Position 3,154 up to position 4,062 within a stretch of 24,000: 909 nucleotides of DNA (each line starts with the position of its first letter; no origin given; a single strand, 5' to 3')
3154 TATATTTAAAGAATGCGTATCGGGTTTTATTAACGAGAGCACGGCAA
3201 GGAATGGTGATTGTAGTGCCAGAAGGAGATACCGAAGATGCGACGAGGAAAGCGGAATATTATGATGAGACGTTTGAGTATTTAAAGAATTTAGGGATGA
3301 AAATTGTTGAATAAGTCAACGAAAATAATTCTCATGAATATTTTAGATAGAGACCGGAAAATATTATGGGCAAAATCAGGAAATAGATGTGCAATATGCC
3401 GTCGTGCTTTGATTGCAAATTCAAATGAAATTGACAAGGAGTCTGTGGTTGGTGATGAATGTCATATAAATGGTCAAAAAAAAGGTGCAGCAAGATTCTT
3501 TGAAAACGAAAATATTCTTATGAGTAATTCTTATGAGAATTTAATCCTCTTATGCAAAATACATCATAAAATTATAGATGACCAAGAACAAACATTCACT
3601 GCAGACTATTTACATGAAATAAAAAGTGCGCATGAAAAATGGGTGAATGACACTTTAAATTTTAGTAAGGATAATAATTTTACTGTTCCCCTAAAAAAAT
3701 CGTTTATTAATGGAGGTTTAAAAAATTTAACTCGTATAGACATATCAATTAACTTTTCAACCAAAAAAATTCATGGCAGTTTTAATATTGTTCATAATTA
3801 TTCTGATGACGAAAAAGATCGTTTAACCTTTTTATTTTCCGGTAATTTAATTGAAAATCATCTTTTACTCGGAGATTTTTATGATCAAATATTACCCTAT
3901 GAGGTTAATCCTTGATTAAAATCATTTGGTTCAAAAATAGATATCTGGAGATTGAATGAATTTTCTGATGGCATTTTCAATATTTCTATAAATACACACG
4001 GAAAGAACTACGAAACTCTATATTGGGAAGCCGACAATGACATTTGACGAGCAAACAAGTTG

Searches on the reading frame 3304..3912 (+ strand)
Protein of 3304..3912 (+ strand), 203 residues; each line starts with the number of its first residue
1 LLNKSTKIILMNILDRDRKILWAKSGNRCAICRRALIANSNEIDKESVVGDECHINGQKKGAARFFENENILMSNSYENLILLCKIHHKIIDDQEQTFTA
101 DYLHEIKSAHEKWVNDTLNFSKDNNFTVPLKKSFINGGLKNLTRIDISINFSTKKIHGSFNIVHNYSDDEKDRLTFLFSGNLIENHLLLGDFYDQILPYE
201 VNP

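Call 3: search_protein_families(library=pfam, proteins=[window:3304-3912:+], max_evalue=1)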
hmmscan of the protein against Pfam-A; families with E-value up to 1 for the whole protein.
window:3304-3912:+ (203 aa): 1 family
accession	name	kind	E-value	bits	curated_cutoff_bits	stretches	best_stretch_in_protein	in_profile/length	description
PF13391.12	HNH_2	-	0.00086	19.6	21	1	29-93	1-60/66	HNH endonuclease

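Call 4: search_protein_families(library=padloc, proteins=[window:3304-3912:+], max_evalue=1)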
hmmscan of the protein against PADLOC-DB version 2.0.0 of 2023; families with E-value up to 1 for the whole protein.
window:3304-3912:+ (203 aa): 16 families
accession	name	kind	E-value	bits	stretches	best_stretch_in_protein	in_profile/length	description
PDLC04772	PDC-M68A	-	4e-26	90.5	1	13-119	5-113/253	-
PDLC01997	SAVED1--SAVED_HNH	-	2.1e-25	88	1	12-138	5-131/368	-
PDLC00749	Effector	-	5.5e-24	82.9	1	7-128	10-134/395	Endonuclease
PDLC00739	Effector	-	9.6e-22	75.8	1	14-128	9-125/378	Endonuclease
PDLC00746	Effector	-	6.5e-21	72.8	1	14-142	18-147/389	Endonuclease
PDLC00747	Effector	-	4.4e-20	70.2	1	16-128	15-132/373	Endonuclease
PDLC00743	Effector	-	7.3e-15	53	1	11-144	1-137/384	Endonuclease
PDLC04773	PDC-M68A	-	8.3e-12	43.6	1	76-117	8-49/200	-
PDLC00751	Effector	-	3.8e-10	37.4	1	19-118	137-238/530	Endonuclease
PDLC00406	SduA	-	5.3e-09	34.5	1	20-122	25-124/326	DUF4263 domain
PDLC00740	Effector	-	9.1e-07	26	1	16-115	19-121/391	Endonuclease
PDLC01998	SAVED1--SAVED_HNH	-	2e-06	24.8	1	15-119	116-222/506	-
PDLC00738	Effector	-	1.9e-05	21.6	1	73-119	208-255/529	Endonuclease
PDLC01999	SAVED1--SAVED_HNH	-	4.1e-05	20.7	1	15-109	18-112/387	-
PDLC02000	Effector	-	4.9e-05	20.3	1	73-119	207-254/524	SAVED1--SAVED_HNH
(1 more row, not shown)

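Call 5: search_protein_families(library=ncbifam, proteins=[window:3304-3912:+], max_evalue=1)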
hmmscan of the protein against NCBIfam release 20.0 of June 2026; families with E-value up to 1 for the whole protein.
window:3304-3912:+ (203 aa): 2 families
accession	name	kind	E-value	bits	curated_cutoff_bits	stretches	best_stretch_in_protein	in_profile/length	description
NF053790.1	LplA_LipA_fuse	exception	0.019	13.5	800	1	83-160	198-275/606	bifunctional lipoate--protein ligase/lipoyl synthase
NF040563.1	guided_IscB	equivalog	0.24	10.5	175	1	74-121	218-268/314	RNA-guided endonuclease IscB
